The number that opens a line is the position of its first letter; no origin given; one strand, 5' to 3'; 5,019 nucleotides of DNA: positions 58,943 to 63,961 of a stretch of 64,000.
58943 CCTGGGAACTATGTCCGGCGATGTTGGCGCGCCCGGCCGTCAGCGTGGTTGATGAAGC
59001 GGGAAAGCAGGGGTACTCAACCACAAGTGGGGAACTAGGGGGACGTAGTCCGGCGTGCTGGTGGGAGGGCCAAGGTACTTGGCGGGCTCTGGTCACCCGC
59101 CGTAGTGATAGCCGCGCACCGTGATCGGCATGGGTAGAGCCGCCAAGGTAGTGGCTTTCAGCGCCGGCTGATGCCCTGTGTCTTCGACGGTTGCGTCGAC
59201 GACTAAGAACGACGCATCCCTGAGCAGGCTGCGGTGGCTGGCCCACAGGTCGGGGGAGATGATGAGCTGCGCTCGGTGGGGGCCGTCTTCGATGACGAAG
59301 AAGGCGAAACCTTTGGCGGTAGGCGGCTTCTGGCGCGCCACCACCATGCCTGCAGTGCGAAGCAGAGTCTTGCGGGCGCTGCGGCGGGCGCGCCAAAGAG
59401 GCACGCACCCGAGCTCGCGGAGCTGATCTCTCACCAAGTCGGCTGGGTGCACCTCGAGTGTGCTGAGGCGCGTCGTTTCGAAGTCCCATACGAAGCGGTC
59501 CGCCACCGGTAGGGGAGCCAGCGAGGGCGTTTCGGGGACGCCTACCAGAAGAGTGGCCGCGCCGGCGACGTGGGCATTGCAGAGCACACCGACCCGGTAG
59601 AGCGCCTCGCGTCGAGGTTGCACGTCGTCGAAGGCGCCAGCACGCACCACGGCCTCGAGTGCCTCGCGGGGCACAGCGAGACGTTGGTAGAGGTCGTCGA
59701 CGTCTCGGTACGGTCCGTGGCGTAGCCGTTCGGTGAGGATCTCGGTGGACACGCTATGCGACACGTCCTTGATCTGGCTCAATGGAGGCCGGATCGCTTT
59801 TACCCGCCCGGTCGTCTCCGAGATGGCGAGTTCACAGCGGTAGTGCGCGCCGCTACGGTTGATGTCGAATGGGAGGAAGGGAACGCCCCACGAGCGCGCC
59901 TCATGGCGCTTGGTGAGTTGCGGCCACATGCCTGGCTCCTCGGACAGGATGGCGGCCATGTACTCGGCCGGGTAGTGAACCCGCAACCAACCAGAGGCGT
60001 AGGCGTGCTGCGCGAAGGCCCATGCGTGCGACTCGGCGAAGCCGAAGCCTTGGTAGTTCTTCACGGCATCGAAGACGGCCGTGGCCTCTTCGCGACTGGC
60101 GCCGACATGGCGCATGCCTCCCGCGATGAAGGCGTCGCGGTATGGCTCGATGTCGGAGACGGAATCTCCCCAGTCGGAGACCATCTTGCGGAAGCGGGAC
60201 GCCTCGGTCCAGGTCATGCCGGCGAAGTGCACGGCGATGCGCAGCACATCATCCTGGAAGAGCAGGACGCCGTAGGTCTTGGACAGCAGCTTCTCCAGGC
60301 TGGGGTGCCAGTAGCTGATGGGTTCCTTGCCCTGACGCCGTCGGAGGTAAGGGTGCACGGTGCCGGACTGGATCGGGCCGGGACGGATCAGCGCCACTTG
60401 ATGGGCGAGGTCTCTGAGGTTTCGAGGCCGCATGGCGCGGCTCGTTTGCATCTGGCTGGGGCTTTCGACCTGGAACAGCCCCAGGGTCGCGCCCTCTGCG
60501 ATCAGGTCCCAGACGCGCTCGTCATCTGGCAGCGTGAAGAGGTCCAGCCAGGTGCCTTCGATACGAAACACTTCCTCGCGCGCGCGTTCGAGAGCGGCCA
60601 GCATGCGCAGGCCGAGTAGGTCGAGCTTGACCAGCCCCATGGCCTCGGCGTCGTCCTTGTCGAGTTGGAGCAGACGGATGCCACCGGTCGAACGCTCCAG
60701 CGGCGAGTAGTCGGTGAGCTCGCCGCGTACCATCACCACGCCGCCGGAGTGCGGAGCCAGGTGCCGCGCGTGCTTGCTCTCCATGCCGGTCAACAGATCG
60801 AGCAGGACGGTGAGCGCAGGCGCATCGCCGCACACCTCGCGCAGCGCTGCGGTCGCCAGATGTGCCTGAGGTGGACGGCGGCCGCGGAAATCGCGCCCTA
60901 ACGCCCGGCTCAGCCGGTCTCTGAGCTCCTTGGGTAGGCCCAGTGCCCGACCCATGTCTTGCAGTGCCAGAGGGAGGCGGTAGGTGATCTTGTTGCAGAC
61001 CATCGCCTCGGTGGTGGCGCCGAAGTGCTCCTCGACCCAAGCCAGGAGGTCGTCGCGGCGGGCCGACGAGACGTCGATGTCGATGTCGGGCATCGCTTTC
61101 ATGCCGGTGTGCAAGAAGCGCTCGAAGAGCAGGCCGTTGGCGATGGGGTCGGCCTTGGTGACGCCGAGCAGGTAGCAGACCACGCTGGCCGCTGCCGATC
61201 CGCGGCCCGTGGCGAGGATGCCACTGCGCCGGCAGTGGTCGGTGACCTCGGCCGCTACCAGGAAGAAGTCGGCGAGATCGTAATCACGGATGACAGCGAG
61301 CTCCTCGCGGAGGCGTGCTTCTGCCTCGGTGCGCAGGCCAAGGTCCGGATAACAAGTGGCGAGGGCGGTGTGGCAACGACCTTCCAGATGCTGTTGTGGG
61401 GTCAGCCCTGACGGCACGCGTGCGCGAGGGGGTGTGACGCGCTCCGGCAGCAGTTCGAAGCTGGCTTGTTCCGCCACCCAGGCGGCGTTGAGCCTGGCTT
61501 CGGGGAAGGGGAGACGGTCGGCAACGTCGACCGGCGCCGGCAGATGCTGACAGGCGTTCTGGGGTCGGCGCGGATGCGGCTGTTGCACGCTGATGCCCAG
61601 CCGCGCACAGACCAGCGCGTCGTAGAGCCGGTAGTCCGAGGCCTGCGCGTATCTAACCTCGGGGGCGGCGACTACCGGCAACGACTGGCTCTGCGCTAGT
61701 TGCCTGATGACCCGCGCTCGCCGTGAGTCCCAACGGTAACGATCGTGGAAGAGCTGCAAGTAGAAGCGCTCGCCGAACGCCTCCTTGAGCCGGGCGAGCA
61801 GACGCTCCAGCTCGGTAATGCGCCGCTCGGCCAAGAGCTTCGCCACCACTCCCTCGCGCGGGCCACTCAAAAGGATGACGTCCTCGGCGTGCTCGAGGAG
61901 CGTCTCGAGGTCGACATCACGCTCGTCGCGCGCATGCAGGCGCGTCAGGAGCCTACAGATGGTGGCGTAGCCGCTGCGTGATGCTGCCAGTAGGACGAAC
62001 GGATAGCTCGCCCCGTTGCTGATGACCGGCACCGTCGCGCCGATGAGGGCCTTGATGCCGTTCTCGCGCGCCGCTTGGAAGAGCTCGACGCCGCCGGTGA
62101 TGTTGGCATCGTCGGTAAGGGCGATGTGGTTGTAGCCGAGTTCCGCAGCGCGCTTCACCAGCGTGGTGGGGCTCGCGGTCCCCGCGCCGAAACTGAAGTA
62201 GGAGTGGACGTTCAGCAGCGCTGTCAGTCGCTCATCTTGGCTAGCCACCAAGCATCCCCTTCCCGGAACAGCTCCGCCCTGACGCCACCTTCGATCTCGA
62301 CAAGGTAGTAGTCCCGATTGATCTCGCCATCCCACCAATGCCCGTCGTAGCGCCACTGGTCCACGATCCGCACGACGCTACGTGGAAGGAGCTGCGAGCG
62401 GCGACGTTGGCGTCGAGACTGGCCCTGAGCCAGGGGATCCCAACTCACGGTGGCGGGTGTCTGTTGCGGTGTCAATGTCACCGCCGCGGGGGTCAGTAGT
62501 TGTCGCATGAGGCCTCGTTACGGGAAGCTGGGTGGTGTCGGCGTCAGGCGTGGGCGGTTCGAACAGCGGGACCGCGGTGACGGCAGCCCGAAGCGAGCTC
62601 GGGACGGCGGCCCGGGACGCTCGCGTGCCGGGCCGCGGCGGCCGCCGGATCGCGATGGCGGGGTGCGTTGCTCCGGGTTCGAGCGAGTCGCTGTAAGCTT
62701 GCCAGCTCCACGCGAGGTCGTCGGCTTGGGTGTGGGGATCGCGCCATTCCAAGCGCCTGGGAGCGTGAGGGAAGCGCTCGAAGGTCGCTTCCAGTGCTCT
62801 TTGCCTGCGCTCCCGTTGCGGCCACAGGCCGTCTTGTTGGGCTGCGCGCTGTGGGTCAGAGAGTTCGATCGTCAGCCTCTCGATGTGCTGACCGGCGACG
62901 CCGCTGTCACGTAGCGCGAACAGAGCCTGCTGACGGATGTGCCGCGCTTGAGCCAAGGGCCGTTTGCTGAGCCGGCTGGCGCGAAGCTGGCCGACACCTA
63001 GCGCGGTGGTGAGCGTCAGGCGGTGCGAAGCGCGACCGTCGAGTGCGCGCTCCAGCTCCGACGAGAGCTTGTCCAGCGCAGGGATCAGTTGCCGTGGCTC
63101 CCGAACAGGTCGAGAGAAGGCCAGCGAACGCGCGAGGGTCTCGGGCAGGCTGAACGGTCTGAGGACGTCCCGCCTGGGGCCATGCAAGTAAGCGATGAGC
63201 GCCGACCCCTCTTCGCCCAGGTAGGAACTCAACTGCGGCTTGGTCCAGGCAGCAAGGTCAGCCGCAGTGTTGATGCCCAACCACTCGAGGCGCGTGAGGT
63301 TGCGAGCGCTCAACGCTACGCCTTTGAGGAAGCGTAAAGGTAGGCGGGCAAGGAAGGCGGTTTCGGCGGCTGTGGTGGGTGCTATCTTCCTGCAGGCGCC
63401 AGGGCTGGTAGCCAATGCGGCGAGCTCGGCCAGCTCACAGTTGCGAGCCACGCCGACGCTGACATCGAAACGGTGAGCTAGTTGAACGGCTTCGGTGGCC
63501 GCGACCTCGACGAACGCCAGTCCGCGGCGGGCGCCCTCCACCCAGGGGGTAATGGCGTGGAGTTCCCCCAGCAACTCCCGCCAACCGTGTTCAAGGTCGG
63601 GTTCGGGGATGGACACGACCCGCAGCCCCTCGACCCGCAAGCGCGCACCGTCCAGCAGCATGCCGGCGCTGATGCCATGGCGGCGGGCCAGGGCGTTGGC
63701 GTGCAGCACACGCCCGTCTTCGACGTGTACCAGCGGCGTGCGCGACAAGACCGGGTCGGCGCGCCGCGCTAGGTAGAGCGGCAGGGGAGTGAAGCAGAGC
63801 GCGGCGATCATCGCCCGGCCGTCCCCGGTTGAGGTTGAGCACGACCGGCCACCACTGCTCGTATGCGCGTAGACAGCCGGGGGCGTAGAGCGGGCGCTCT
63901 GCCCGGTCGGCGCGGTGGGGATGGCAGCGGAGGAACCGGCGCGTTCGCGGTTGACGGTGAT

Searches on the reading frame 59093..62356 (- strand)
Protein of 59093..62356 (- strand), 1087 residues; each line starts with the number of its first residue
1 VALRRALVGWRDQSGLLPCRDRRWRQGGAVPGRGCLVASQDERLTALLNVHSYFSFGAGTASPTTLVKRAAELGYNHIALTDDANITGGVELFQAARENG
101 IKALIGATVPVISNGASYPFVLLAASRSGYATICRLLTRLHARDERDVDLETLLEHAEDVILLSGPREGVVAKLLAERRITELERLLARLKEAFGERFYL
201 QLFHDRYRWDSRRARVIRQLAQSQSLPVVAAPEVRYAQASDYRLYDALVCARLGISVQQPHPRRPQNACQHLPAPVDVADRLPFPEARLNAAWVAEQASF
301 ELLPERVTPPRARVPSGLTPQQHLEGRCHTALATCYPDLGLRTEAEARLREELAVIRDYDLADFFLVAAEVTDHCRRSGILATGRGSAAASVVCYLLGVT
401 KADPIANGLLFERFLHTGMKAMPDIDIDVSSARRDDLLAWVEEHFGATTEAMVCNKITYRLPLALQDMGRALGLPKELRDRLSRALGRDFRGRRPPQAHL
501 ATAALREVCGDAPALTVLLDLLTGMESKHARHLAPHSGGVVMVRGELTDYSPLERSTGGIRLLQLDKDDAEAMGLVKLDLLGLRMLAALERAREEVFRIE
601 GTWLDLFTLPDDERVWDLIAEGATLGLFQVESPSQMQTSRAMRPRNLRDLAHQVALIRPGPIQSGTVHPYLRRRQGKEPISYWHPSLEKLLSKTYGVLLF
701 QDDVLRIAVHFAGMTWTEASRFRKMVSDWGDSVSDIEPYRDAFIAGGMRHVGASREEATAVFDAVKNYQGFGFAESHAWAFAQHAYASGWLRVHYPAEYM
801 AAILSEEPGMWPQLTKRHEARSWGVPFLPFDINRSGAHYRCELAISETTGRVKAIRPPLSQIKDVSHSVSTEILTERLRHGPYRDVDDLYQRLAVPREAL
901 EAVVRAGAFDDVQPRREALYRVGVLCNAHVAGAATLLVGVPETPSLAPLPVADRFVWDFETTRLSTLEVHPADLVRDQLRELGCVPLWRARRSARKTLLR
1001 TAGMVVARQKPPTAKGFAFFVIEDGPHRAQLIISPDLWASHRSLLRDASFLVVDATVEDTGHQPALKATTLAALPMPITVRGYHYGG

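Call 4: search_protein_families(library=pfam, proteins=[window:59093-62356:-], max_evalue=0.01)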
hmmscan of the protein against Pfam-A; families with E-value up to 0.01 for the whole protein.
window:59093-62356:- (1087 aa): 5 families
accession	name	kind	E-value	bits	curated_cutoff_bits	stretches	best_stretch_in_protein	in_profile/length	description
PF07733.18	DNA_pol3_alpha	-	1.9e-57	195.3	23.9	1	323-582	2-260/260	Bacterial DNA polymerase III alpha NTPase domain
PF17657.6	DNA_pol3_finger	-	4.5e-39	133.9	22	1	585-747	1-162/166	Bacterial DNA polymerase III alpha subunit finger domain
PF02811.25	PHP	-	2.1e-27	96.9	26.4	1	48-202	2-161/164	PHP domain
PF14579.12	HHH_6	-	9.2e-19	67.9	25.6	1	824-918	1-89/90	Helix-hairpin-helix motif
PF01336.31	tRNA_anti-codon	-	0.0035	17.7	27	0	1002-1069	4-70/75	OB-fold nucleic acid binding domain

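Call 58: search_protein_families(library=ncbifam, proteins=[window:59093-62356:-], max_evalue=0.001)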
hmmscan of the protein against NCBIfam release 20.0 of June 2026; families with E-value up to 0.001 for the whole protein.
window:59093-62356:- (1087 aa): 14 families
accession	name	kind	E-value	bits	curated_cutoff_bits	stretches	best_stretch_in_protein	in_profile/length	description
NF004225.0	PRK05672.1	subfamily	6.8e-228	759.4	939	1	48-1076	9-1034/1047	error-prone DNA polymerase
NF004226.0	PRK05673.1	equivalog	1.2e-174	583.1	1002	1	48-1072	9-1060/1146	DNA polymerase III subunit alpha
TIGR00594.1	polc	superfamily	1.6e-159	533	434.35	1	48-921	4-890/1022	DNA polymerase III subunit alpha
NF005298.0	PRK06826.1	equivalog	6e-149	497.8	1260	1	48-921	8-891/1151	DNA polymerase III subunit alpha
NF005377.0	PRK06920.1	equivalog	4.3e-137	458.6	1806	1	48-1063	6-1012/1108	DNA polymerase III subunit alpha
NF005617.0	PRK07374.1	equivalog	3e-114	383.1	1653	1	48-915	6-896/1170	DNA polymerase III subunit alpha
NF005582.0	PRK07279.1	equivalog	1.7e-98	330.9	1279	2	223-921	145-813/1033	DNA polymerase III subunit alpha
NF005516.0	PRK07135.1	equivalog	1.4e-91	308.1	1084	2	342-910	250-810/974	DNA polymerase III DnaE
NF004550.0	PRK05898.1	equivalog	4.9e-85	286.5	1182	2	314-912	221-809/971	DNA polymerase III subunit alpha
NF007079.0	PRK09532.1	equivalog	1.3e-79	268.4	1525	1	48-771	6-774/876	DNA polymerase III subunit alpha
NF001688.0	PRK00448.1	equivalog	1.2e-18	66.2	873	2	48-116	341-409/1445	PolC-type DNA polymerase III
NF005616.0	PRK07373.1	equivalog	2.4e-16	59.3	646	1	773-920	38-180/449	DNA polymerase III subunit alpha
TIGR01405.1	polC_Gram_pos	equivalog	6.4e-16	57.3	1043.45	1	48-115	107-174/1211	DNA polymerase III subunit alpha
NF041577.1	nside_bi_sphtase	equivalog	1e-06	28.1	400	1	49-118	5-74/276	3',5'-nucleoside bisphosphate phosphatase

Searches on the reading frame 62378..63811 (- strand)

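Call 19: search_protein_families(library=pfam, proteins=[window:62378-63811:-], max_evalue=0.00001)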
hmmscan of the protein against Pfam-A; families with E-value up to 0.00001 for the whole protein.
window:62378-63811:- (477 aa): 0 families

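Call 58: search_protein_families(library=ncbifam, proteins=[window:62378-63811:-], max_evalue=0.001)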
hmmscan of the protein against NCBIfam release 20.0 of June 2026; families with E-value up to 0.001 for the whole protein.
window:62378-63811:- (477 aa): 5 families
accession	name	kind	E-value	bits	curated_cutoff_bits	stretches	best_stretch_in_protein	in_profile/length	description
NF002677.0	PRK02406.1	equivalog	3.7e-13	49.3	256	1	112-259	137-280/357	DNA polymerase IV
NF003015.0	PRK03858.1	subfamily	2.9e-12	46.4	367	1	16-207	23-225/399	DNA polymerase IV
NF002751.0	PRK02794.1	equivalog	1.7e-10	40.4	371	1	115-343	171-399/425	DNA polymerase IV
NF002882.0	PRK03348.1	equivalog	4.8e-07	28.9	389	1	113-354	138-377/461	DNA polymerase IV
NF002883.0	PRK03352.1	equivalog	8.8e-05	21.8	330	1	38-269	50-291/347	DNA polymerase IV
